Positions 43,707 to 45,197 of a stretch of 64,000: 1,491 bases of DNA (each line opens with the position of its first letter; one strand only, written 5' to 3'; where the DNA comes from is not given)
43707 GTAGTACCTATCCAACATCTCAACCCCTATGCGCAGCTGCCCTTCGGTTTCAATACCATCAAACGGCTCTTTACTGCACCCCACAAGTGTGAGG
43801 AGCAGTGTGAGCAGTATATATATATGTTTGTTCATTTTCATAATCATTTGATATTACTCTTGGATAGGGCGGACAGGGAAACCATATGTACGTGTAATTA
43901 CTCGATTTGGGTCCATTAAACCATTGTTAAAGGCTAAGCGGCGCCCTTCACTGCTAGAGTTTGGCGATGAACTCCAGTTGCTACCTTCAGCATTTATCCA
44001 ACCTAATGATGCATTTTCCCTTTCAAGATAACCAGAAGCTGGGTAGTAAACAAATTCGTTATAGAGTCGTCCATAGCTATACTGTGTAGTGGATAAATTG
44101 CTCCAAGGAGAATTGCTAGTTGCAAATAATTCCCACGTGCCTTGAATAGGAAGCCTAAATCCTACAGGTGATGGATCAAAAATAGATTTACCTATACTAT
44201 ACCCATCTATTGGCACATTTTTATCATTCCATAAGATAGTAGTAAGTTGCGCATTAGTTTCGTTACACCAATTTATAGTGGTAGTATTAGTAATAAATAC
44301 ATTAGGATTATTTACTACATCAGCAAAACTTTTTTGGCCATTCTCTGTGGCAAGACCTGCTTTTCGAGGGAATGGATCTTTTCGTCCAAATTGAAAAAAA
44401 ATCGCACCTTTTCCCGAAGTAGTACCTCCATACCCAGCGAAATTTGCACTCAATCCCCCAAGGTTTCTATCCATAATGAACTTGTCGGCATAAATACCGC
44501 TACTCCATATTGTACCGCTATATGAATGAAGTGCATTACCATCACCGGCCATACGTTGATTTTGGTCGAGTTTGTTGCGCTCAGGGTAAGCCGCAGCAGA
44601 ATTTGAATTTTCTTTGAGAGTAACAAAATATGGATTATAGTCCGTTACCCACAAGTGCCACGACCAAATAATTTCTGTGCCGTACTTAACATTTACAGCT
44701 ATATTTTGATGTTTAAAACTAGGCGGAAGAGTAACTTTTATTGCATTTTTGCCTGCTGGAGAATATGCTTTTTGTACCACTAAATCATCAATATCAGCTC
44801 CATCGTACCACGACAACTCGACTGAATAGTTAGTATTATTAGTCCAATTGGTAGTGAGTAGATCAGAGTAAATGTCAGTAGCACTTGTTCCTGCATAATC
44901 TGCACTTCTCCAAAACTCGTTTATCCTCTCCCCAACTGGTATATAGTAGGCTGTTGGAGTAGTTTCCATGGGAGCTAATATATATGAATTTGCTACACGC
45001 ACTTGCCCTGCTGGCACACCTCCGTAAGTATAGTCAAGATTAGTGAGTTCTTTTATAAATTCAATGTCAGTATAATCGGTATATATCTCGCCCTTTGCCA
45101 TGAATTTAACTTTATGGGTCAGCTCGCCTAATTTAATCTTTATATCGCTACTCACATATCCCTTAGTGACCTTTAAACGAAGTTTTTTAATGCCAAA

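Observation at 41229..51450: Three tandem giant paralogous pilin-like lipoproteins ending in a FISUMP-like domain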

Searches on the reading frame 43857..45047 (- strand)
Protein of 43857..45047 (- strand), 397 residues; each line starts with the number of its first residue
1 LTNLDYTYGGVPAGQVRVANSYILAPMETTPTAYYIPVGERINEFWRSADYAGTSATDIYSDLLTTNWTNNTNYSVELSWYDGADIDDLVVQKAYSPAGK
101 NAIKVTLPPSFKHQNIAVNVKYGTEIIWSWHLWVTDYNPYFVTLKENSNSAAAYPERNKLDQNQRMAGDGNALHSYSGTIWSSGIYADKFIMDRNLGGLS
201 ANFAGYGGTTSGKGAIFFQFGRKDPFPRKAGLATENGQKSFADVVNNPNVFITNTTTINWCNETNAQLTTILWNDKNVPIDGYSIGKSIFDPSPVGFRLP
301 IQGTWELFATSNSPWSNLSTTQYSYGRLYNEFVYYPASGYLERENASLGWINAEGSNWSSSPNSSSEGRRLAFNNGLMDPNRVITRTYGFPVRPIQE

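Call 8: search_protein_families(library=pfam, proteins=[window:43857-45047:-], max_evalue=10)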
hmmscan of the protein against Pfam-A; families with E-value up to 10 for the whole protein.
seq(397 aa): 0 families

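Call 9: find_homologous_proteins(query=window:43857-45047:-, max_evalue=0.001)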
Query seq(397 aa) (397 aa): 196 proteins with E <= 0.001 among 3845 candidates; the best 120 are listed.
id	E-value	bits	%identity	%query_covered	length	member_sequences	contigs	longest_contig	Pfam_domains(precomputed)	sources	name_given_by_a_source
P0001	3.8e-91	324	45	96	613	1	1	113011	-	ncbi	-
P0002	2.0e-49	187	34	96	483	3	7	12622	-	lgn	-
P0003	7.6e-49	185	34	99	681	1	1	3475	PF13149.13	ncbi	-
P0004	1.3e-47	181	34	96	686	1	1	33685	PF13149.13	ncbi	-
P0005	3.6e-47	180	34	96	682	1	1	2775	PF13149.13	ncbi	-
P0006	6.8e-47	179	36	95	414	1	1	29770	-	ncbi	-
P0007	1.8e-46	177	34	96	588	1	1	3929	PF13149.13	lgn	-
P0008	3.2e-46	176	34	100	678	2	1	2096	PF13149.13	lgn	-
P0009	3.7e-46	176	35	95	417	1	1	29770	-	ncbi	-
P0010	7.0e-45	172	34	100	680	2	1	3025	PF13149.13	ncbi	-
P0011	7.4e-45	172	31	96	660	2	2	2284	PF13149.13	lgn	-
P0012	8.2e-45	172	33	97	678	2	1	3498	PF13149.13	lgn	-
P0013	8.7e-45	172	33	95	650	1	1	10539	PF13149.13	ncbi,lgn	-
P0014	3.9e-44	170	32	96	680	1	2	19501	PF13149.13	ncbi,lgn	ncbi:MAG: fimbrillin family protein [Rikenellaceae bacterium]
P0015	7.2e-44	169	33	96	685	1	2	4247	PF13149.13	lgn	-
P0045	3.0e-32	130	33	97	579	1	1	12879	PF16249.13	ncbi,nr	ncbi:MAG: DUF4906 domain-containing protein, partial [Odoribacteraceae bacterium]|nr:DUF4906 domain-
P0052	5.9e-29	120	31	96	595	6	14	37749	PF09603.16,PF16249.13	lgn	-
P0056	5.5e-23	100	29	98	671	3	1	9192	PF09603.16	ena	-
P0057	3.7e-22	97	33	71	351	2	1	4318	PF09603.16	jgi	jgi:uncharacterized protein (TIGR02145 family)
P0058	4.3e-22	97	33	65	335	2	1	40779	-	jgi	jgi:uncharacterized protein (TIGR02145 family)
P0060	1.1e-20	92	29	98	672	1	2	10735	PF09603.16,PF26707.1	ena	-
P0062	1.1e-19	89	27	96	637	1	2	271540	PF13149.13,PF26707.1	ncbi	-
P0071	4.8e-15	74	27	95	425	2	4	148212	-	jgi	jgi:uncharacterized protein (TIGR02145 family)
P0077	3.3e-14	71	31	71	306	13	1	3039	PF09603.16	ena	-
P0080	4.2e-13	67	29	94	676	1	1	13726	-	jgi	jgi:uncharacterized protein (TIGR02145 family)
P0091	5.1e-11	60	26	83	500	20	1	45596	PF09603.16,PF26707.1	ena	-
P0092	5.5e-11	60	27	88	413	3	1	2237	PF13004.14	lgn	-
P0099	3.9e-10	58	26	79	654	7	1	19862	PF13149.13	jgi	jgi:uncharacterized protein (TIGR02145 family)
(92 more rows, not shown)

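Call 10: search_solved_structures(query=window:43857-45047:-, max_evalue=10)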
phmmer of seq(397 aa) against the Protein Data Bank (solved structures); distinct sequences matched with E-value up to 10: 0.

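Call 16: search_protein_families(library=pfam, proteins=[P0001, P0005, P0045, P0052, P0056, P0057, P0060, P0062, P0091, P0092], max_evalue=0.01)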
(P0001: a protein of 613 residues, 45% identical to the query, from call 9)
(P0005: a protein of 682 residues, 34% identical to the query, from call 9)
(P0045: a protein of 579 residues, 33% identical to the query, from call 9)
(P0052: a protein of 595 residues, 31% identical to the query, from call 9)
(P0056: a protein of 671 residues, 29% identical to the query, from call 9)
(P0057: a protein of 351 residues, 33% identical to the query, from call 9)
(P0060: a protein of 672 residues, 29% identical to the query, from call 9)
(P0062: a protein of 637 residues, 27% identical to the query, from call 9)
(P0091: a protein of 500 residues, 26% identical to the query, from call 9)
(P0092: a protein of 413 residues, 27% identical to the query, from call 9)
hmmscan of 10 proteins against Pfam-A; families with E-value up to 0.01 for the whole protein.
P0001 (613 aa): 0 families

P0005 (682 aa): 1 family
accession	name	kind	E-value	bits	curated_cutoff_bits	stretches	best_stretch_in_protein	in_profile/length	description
PF13149.12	Mfa_like_1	-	6.9e-20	72.5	27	1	58-305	13-233/246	Fimbrillin-like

P0045 (579 aa): 2 families
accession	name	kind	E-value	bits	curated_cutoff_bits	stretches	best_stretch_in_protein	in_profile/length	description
PF16249.12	DUF4906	-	1.3e-14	54.5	27.7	1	104-170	5-72/73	Domain of unknown function (DUF4906)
PF09603.15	Fib_succ_major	-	0.00015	22.5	33.9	1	468-578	66-187/187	Fibrobacter succinogenes major domain (Fib_succ_major)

P0052 (595 aa): 3 families
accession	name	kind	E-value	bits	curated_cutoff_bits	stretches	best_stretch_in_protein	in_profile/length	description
PF16249.12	DUF4906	-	1.9e-14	54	27.7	1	103-172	4-73/73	Domain of unknown function (DUF4906)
PF09603.15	Fib_succ_major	-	2.9e-05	24.8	33.9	1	472-594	65-187/187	Fibrobacter succinogenes major domain (Fib_succ_major)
PF08842.16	Mfa2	-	0.0054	16.8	21.2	0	7-59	113-169/277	Fimbrillin-A associated anchor proteins Mfa1 and Mfa2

P0056 (671 aa): 2 families
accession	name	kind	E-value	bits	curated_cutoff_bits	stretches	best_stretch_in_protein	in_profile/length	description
PF09603.15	Fib_succ_major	-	4.4e-05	24.2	33.9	1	512-670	61-187/187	Fibrobacter succinogenes major domain (Fib_succ_major)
PF07603.17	Lcl_C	-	5.3e-05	23.9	34.9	1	576-669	44-116/117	Lcl C-terminal domain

P0057 (351 aa): 1 family
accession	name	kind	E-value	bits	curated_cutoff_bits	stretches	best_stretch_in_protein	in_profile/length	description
PF09603.15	Fib_succ_major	-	1.3e-08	35.8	33.9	1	208-350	51-187/187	Fibrobacter succinogenes major domain (Fib_succ_major)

P0060 (672 aa): 2 families
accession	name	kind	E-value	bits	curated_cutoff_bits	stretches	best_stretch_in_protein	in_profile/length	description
PF09603.15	Fib_succ_major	-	1.5e-06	29.1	33.9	1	554-671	54-187/187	Fibrobacter succinogenes major domain (Fib_succ_major)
PF07603.17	Lcl_C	-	0.00029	21.6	34.9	1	577-670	44-116/117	Lcl C-terminal domain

P0062 (637 aa): 1 family
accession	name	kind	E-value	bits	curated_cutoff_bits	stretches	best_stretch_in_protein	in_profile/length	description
PF13149.12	Mfa_like_1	-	1.1e-20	75.1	27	1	44-258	1-233/246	Fimbrillin-like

P0091 (500 aa): 1 family
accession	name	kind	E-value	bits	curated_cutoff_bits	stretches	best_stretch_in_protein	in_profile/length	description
PF09603.15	Fib_succ_major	-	5.3e-05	24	33.9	1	339-497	40-185/187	Fibrobacter succinogenes major domain (Fib_succ_major)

P0092 (413 aa): 1 family
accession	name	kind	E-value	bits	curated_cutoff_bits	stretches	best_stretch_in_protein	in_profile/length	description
PF13004.13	BACON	-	1.7e-05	25.2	25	1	162-191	31-61/61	Putative binding domain, N-terminal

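Call 17: find_encoding_contigs(protein=P0001, flank=10000, max_places=3)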
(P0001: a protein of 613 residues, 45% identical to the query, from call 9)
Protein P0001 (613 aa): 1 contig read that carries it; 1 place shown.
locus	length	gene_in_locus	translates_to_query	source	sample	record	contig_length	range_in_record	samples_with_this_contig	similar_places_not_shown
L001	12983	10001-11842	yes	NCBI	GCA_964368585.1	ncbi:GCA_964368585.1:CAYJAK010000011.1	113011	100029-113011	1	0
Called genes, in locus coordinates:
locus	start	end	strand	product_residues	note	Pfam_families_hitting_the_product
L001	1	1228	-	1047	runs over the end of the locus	PF09565:RE_NgoFVII (weak), PF13091:PLDc_2, PF00270:DEAD (weak), PF04851:ResIII, PF18766:SWI2_SNF2, PF00271:Helicase_C, PF11907:DUF3427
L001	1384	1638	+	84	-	PF12668:DUF3791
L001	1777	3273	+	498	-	PF13149:Mfa_like_1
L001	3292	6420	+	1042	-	PF13149:Mfa_like_1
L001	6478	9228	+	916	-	-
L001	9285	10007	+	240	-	-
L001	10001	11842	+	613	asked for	-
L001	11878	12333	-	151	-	PF01292:Ni_hydr_CYTB (faint), PF14358:DUF4405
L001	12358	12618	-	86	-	PF01980:TrmO_N (weak)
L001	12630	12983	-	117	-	?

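Call 23: predict_structure(alignment_id=A1)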
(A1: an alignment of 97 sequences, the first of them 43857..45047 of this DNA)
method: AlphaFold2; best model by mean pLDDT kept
length: 397 residues; sequences in the alignment: 97
mean_pLDDT: 87.7   pTM: 0.90
mean pLDDT of the five models: 87.7, 86.6, 86.5, 86.1, 85.6
residues with pLDDT >= 90: 270; 70-90: 78; 50-70: 32; < 50: 17
segments of 3 or more residues with pLDDT < 50: 1-13
pLDDT, mean of each block of 10 residues (from residue 1): 41 66 95 94 91 78 85 94 87 92 96 94 97 94 60 63 85 93 92 94 65 88 86 90 96 91 94 95 88 96 97 83 81 92 93 95 97 97 97 96
secondary structure, 60 per line:
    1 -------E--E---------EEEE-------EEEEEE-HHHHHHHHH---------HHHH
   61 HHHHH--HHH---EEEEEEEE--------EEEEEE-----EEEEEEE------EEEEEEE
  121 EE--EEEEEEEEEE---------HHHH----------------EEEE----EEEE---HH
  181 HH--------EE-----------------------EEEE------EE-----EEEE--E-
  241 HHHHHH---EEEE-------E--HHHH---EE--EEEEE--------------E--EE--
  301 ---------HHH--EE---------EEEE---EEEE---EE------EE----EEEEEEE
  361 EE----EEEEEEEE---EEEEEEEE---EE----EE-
elements in order: E21-24 E32-37 H39-47 H57-65 E74-81 E90-95 E101-107 E114-122 E125-134 H144-147 E164-167 E172-175 H179-182 E216-219 E233-236 H241-246 E250-253 H264-267 E275-279 E326-329 E333-336 E354-362 E367-374 E378-385

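Call 24: search_solved_structures(query=A1, max_evalue=10, show_alignments=2)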
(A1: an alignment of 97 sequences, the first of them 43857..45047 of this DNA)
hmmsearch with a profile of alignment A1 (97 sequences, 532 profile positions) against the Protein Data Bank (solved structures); distinct sequences matched with E-value up to 10: 1.
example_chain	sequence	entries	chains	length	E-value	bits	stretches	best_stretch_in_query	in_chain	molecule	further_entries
4k4k_A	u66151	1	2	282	9.9e-07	31.4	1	14-149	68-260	Putative cell adhesion protein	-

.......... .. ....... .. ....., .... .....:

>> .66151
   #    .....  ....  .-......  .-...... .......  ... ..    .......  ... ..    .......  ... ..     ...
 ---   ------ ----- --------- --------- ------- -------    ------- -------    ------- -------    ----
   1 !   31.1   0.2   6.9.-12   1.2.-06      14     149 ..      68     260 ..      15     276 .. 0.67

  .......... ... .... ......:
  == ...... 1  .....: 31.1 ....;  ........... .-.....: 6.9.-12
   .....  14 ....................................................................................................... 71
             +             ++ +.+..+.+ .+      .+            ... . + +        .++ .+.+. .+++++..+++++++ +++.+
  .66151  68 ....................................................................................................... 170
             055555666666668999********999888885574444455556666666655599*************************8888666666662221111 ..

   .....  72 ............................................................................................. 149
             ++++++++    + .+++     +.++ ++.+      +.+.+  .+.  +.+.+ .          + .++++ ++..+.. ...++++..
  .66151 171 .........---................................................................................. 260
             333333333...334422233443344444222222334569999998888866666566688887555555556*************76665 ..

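Call 28: fold_search(model_id=the predicted structure, library=pdb)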
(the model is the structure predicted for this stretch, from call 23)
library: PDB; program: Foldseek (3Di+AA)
matches with E <= 10: 1326; with E <= 0.001: 0
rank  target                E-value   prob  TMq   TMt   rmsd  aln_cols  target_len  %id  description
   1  6sru_C                3.3e-02  0.30  0.13  0.31   7.6       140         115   12  Structure of Ig-like V-type domian of mouse Programmed cell death 1 ligand 1 (PD-L1) (released 2021-02-03)
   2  3s3j_A                4.8e-02  0.38  0.16  0.10  12.6       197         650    9  Transglutaminase 2 in complex with a novel inhibitor (released 2012-06-06)
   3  3rbg_D                5.7e-02  0.75  0.15  0.46   6.1       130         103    8  Crystal structure analysis of Class-I MHC restricted T-cell associated molecule (released 2011-05-25)
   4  7wso_A                6.0e-02  0.47  0.15  0.33   7.7       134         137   13  Structure of a membrane protein G (released 2022-08-31)
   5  6sru_D                6.0e-02  0.30  0.14  0.35   7.1       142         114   11  Structure of Ig-like V-type domian of mouse Programmed cell death 1 ligand 1 (PD-L1) (released 2021-02-03)
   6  6sru_E                6.0e-02  0.25  0.14  0.32   7.1       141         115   13  Structure of Ig-like V-type domian of mouse Programmed cell death 1 ligand 1 (PD-L1) (released 2021-02-03)
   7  5fty_B                6.4e-02  0.51  0.16  0.24   6.4       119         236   14  Structure of surface layer protein SbsC, domains 6-7 (monoclinic form) (released 2017-02-22)
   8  4uic                  6.8e-02  0.38  0.16  0.10  12.1       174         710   11  Crystal structure of the S-layer protein rSbsC(31-844) (released 2016-04-13)
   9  6sru_A                6.8e-02  0.23  0.14  0.32   7.1       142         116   13  Structure of Ig-like V-type domian of mouse Programmed cell death 1 ligand 1 (PD-L1) (released 2021-02-03)
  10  2ptu_D                7.2e-02  0.47  0.14  0.41   6.6       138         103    7  Structure of NK cell receptor 2B4 (CD244) (released 2007-11-20)
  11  8rqy                  7.2e-02  0.47  0.14  0.33   6.7       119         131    7  MakC and MakD are two proteins associated with a tripartite toxin of Vibrio cholerae (released 2024-09-25)
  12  9n5i_A                7.2e-02  0.30  0.13  0.17   8.6       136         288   11  Endogenous Pfs230D13-14 in complex with Pfs48/45 bound to anti-Pfs48/45 Fabs RUPA-71 and RUPA-44 (released 2025-10-15)
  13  8fxr_U3               8.1e-02  0.08  0.09  0.15  23.0       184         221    9  Structure of neck with portal vertex of capsid of Agrobacterium phage Milano (released 2023-12-06)
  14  8u32_D                8.6e-02  0.51  0.15  0.40   5.7       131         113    8  Crystal structure of PD-1 in complex with a Fab (released 2024-06-19)
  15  6np9                  9.2e-02  0.18  0.13  0.29  10.2       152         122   11  PD-L1 IgV domain V76T with fragment (released 2019-02-20)
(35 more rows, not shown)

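Call 37: find_related_loci(query=A1, collection=genome_contigs, flank=8000)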
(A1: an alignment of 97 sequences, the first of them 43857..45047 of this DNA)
Query A1 (397 aa) in genome_contigs; peptide patterns used: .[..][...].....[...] (x = any residue, [..] = any of these).
600 stretches matched a pattern (row limit reached: there are more); 466 encode a relative of the query (tblastn E <= 1e-3); the best 80 are kept; 79 distinct loci.
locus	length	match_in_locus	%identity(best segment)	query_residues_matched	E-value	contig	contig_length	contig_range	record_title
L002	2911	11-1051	52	57-397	3e-109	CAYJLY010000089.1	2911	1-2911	MAG TPA_asm: uncultured Rikenellaceae bacterium isolate ERP123703_co5_153 genome assembly, contig: NODE_25017_length_291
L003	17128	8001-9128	34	17-397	2e-57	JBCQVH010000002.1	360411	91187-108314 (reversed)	MAG: Rikenellaceae bacterium isolate MAG361 NODE_2_length_360412_cov_11.907278, whole genome shotgun sequence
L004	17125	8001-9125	32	17-397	1e-48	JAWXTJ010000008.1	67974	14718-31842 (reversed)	MAG: Rikenellaceae bacterium isolate FM_20_G117_IV NODE_142_length_67975_cov_29.030330, whole genome shotgun sequence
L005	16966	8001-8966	34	16-341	1e-41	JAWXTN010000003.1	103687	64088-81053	MAG: Rikenellaceae bacterium isolate FM_24_G117_V NODE_47_length_103688_cov_9.134367, whole genome shotgun sequence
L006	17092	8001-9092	28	19-397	2e-39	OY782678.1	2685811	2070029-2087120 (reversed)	MAG: Bacteroidales bacterium isolate 1f9300ae-d6db-4a26-8fb7-1be2ee45184d genome assembly, chromosome: 1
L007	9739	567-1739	33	14-397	2e-38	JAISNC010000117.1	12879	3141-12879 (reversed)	MAG: Odoribacteraceae bacterium isolate Im510_bin68 k119_3361026, whole genome shotgun sequence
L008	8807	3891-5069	31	14-397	9e-38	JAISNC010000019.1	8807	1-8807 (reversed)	MAG: Odoribacteraceae bacterium isolate Im510_bin68 k119_1770353, whole genome shotgun sequence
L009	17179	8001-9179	31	19-397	8e-37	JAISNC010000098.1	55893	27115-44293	MAG: Odoribacteraceae bacterium isolate Im510_bin68 k119_267423, whole genome shotgun sequence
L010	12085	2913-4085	36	1-397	5e-58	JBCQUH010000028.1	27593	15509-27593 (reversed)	MAG: Rikenellaceae bacterium isolate MAG335 NODE_1026_length_27594_cov_0.514105, whole genome shotgun sequence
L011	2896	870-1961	30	15-358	3e-33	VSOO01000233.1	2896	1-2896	MAG: Alistipes sp. isolate S9739_S5_spades_bin.11 S9739_S5_bin.11_contig_233, whole genome shotgun sequence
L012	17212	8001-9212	30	14-397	8e-31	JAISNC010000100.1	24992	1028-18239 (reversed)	MAG: Odoribacteraceae bacterium isolate Im510_bin68 k119_2984609, whole genome shotgun sequence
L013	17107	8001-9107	26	14-397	6e-30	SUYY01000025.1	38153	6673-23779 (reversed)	MAG: Bacteroidales bacterium isolate SIG162 NODE_23296_length_38153_cov_2.791932, whole genome shotgun sequence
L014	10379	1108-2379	27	19-396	9e-29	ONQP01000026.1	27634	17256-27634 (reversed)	uncultured Bacteroidales bacterium isolate RUG544 genome assembly, contig: scaffold_1535, whole genome shotgun sequence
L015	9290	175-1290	28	16-397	2e-27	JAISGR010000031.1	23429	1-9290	MAG: Prevotellaceae bacterium isolate Hm464_bin115 k119_114370, whole genome shotgun sequence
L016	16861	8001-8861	31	104-397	5e-27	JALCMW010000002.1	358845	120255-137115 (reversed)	MAG: Bacteroidales bacterium isolate UW_MP_BACTE2_1 Ga0455784_00005, whole genome shotgun sequence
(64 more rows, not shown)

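Call 55: fold_search(model_id=the predicted structure, library=viral)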
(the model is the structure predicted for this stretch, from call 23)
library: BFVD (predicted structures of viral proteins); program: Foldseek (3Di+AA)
matches with E <= 10: 815; with E <= 0.001: 1
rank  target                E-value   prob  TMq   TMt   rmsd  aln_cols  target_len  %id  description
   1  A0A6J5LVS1            1.9e-04  1.00  0.22  0.10   3.8       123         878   20  Fibrobacter succinogenes major paralogous domain [uncultured Caudovirales phage]
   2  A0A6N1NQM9            2.0e-03  0.87  0.15  0.14  14.3       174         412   16  Uncharacterized protein [Tupanvirus soda lake]
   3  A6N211                2.6e-03  0.90  0.17  0.25  11.5       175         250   15  Probable tail fiber protein [Microbacterium phage Min1]
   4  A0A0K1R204            4.1e-03  0.75  0.16  0.12  19.4       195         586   10  Ig-like domain-containing protein [Testudinid alphaherpesvirus 3]
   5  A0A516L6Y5            4.6e-03  0.89  0.16  0.40  13.9       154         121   11  (no name in the UniProt tables at hand)
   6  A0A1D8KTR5            6.6e-03  0.75  0.17  0.34  15.2       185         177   12  Uncharacterized protein [Synechococcus phage S-CAM7]
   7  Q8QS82                6.6e-03  0.33  0.13  0.22  18.5       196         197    8  Envelope glycoprotein UL4 [Panine betaherpesvirus 2]
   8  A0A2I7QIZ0            7.4e-03  0.72  0.18  0.13   9.8       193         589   10  (no name in the UniProt tables at hand)
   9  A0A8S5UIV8            7.9e-03  0.96  0.18  0.14   8.7       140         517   10  Uncharacterized protein [Myoviridae sp. ctu2j3]
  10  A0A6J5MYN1            7.9e-03  0.89  0.16  0.43   7.0       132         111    9  Uncharacterized protein [uncultured Caudovirales phage]
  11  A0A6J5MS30            1.0e-02  0.98  0.19  0.56   4.7       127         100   13  Uncharacterized protein [uncultured Caudovirales phage]
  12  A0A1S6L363            1.1e-02  0.54  0.16  0.19  14.9       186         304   13  Uncharacterized protein [Erwinia phage vB_EamM_Yoloswag]
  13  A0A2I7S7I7            1.2e-02  0.44  0.15  0.09  13.9       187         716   10  (no name in the UniProt tables at hand)
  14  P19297                1.3e-02  0.63  0.14  0.16  15.5       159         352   10  Uncharacterized 38.6 kDa protein [Thermoproteus tenax virus 1 (strain KRA1)]
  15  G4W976                1.3e-02  0.84  0.15  0.43   6.5       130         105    8  Uncharacterized protein [Tetrasphaera phage TJE1]
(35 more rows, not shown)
